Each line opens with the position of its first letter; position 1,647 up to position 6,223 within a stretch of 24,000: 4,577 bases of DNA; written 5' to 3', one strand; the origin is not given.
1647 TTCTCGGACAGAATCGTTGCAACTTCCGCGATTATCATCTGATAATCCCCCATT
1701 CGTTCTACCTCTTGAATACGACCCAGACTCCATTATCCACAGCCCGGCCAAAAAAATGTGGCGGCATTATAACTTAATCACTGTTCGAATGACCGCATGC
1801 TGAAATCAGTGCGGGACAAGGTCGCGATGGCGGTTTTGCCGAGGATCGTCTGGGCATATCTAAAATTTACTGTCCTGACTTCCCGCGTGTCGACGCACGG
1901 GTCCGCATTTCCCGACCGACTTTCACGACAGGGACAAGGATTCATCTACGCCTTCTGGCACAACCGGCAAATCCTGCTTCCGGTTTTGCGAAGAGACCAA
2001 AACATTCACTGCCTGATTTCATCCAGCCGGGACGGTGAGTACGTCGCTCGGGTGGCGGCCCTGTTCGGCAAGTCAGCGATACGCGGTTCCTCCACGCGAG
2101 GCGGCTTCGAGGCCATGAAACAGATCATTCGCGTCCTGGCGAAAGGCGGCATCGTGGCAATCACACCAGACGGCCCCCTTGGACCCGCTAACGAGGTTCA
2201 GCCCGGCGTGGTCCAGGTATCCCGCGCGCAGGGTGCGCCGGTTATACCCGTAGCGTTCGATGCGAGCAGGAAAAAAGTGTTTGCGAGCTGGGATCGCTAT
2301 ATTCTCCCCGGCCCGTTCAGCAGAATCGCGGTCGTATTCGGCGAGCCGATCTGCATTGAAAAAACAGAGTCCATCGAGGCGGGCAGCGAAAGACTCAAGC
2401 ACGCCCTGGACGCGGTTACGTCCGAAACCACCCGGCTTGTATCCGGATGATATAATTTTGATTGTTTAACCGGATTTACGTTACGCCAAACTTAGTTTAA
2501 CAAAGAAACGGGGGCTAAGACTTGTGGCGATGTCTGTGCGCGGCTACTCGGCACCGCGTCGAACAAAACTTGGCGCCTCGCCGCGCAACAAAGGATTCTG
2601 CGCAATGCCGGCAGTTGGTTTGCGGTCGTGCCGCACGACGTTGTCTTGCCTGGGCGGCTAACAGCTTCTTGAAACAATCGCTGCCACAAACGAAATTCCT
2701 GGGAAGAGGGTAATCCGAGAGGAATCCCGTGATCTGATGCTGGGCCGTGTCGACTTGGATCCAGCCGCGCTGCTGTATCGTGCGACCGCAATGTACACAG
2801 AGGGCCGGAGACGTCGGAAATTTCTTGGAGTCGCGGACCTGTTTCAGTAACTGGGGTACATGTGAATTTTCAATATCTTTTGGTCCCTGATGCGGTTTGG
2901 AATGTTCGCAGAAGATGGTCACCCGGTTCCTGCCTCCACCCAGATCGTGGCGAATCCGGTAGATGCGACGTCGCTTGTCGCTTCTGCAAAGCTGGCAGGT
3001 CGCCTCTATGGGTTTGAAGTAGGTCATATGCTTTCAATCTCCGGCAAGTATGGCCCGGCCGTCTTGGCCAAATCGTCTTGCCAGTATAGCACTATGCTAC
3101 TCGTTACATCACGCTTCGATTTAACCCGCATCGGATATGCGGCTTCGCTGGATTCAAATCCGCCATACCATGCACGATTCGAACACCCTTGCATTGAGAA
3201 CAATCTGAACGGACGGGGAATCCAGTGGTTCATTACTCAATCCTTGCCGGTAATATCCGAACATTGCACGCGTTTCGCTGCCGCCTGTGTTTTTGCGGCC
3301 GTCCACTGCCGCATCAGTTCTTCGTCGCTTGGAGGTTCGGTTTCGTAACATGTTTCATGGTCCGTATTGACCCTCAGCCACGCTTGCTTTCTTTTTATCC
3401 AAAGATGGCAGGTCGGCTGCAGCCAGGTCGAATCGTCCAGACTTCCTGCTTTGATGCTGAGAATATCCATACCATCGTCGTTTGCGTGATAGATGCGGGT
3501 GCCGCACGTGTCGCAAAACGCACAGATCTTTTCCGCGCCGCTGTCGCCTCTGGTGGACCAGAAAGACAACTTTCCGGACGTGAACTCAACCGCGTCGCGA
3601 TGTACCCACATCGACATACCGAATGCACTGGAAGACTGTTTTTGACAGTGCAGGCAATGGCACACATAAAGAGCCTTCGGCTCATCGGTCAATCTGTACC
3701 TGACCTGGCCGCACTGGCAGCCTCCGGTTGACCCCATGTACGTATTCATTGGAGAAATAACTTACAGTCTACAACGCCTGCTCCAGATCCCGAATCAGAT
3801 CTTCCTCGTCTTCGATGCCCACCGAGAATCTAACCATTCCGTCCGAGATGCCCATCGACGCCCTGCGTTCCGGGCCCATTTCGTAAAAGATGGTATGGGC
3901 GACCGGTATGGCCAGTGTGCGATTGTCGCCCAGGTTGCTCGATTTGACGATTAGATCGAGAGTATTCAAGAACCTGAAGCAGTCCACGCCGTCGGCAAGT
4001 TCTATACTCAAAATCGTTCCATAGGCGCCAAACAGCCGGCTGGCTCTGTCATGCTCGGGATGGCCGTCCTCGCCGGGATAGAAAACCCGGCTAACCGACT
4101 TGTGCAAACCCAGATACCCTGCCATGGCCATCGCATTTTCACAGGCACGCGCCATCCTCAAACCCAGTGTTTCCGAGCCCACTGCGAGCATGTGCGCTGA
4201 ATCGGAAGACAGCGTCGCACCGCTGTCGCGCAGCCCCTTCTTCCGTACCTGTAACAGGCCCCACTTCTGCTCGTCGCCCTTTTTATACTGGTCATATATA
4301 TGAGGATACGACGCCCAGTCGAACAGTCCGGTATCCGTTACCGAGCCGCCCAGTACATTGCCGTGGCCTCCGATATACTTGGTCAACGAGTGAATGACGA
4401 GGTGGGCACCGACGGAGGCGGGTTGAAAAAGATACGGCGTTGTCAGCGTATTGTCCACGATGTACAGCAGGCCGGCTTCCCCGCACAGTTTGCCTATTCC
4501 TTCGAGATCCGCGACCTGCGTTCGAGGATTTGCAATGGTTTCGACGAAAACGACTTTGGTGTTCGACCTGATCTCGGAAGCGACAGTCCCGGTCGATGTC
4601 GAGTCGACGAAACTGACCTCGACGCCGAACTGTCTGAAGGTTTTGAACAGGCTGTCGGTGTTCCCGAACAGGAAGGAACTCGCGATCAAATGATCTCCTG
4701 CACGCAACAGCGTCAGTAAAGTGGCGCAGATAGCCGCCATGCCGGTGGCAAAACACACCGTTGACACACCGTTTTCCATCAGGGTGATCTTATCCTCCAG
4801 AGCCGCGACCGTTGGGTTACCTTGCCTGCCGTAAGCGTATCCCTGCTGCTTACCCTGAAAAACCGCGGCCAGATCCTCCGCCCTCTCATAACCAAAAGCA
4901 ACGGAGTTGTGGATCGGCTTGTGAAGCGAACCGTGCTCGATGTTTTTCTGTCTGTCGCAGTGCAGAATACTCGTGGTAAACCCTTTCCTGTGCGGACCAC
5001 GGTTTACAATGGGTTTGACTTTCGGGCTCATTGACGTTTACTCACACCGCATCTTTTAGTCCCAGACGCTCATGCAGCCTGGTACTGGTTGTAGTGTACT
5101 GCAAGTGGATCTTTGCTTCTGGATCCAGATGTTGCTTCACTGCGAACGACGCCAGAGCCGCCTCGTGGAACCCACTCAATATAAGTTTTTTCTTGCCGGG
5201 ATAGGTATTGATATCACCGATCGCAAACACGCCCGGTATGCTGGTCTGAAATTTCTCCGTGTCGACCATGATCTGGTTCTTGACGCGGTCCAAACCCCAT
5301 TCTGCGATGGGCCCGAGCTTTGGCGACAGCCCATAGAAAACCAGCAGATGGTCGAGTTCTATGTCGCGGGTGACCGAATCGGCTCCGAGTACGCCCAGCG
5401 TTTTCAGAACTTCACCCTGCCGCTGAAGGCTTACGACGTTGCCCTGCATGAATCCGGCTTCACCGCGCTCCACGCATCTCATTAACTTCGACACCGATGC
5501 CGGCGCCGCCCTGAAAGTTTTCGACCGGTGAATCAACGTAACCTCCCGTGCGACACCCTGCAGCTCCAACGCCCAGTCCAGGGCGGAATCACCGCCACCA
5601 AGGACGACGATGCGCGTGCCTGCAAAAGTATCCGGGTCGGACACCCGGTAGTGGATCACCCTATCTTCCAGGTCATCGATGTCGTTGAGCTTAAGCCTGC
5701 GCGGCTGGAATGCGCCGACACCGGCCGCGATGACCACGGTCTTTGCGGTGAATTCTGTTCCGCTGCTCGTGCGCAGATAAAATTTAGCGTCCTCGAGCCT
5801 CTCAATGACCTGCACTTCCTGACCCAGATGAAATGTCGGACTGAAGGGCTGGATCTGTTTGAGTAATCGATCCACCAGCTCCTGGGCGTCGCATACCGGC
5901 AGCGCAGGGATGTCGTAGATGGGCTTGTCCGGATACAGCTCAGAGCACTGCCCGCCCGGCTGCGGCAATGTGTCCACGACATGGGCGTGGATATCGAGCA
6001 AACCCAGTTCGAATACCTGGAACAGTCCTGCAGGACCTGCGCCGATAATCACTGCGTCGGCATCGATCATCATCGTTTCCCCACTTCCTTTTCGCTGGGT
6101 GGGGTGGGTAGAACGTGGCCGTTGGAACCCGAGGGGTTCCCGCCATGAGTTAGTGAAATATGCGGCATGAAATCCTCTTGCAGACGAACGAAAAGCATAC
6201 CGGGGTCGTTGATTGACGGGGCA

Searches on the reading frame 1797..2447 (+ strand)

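Call 62: search_protein_families(library=pfam, proteins=[window:1797-2447:+], max_evalue=0.001)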
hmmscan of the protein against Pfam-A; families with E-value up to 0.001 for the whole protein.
window:1797-2447:+ (217 aa): 1 family
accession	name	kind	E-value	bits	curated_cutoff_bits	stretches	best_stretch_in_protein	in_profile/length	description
PF04028.18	DUF374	-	3.7e-25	87.8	26.8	1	65-131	3-69/69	Domain of unknown function (DUF374)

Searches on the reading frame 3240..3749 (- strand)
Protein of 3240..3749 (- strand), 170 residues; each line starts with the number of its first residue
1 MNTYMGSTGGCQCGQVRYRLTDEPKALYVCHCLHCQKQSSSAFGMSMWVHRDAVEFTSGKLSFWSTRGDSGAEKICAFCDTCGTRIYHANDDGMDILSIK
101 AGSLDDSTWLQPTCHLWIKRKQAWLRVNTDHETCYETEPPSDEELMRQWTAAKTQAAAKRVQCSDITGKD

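Call 62: search_protein_families(library=pfam, proteins=[window:3240-3749:-], max_evalue=0.001)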
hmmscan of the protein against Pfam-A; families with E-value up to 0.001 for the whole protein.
window:3240-3749:- (170 aa): 1 family
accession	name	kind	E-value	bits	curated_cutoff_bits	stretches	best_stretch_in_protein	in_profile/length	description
PF04828.22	GFA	-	2.3e-30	105.5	24.3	1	8-119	3-114/115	Glutathione-dependent formaldehyde-activating enzyme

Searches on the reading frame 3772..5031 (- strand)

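Call 62: search_protein_families(library=pfam, proteins=[window:3772-5031:-], max_evalue=0.001)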
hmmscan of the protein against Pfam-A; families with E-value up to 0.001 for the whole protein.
window:3772-5031:- (420 aa): 3 families
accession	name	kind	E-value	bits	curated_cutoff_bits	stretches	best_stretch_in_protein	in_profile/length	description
PF01053.26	Cys_Met_Meta_PP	-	2.7e-106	355.8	27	1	20-420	2-380/381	Cys/Met metabolism PLP-dependent enzyme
PF06838.17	Met_gamma_lyase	-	2e-05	23.8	24.2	1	60-232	45-237/405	Methionine gamma-lyase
PF00155.27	Aminotran_1_2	-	0.00012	21.8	19.7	1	85-194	62-186/361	Aminotransferase class I and II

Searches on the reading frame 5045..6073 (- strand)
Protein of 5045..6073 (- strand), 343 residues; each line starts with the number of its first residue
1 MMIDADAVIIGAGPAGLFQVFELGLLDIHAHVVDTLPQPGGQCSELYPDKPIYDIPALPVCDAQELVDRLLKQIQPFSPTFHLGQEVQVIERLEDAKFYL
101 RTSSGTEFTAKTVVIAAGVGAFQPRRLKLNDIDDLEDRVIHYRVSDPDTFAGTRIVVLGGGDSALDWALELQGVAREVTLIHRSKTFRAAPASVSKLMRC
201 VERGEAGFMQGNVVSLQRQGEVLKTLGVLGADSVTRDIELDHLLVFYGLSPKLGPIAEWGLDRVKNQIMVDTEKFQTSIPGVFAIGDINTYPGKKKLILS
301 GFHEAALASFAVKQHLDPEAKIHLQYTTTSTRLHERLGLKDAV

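Call 62: search_protein_families(library=pfam, proteins=[window:5045-6073:-], max_evalue=0.001)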
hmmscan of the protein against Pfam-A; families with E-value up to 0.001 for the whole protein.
window:5045-6073:- (343 aa): 6 families
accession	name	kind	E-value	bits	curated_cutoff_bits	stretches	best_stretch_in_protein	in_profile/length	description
PF07992.20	Pyr_redox_2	-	4.1e-25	89.2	26.1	1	6-292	2-278/291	Pyridine nucleotide-disulphide oxidoreductase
PF13738.12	Pyr_redox_3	-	1.5e-21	77.4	30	1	78-286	95-305/305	Pyridine nucleotide-disulphide oxidoreductase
PF03486.20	HI0933_like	-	1.2e-09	38.5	50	0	62-119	107-164/244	HI0933-like protein Rossmann domain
PF00070.33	Pyr_redox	-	1.4e-09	38.8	22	1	154-199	1-47/82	Pyridine nucleotide-disulphide oxidoreductase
PF01266.30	DAO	-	8.4e-05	22.7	27.9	0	61-122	146-207/353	FAD dependent oxidoreductase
PF13434.12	Lys_Orn_oxgnase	-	0.00034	20.3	21.3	1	81-190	112-228/339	L-lysine 6-monooxygenase/L-ornithine 5-monooxygenase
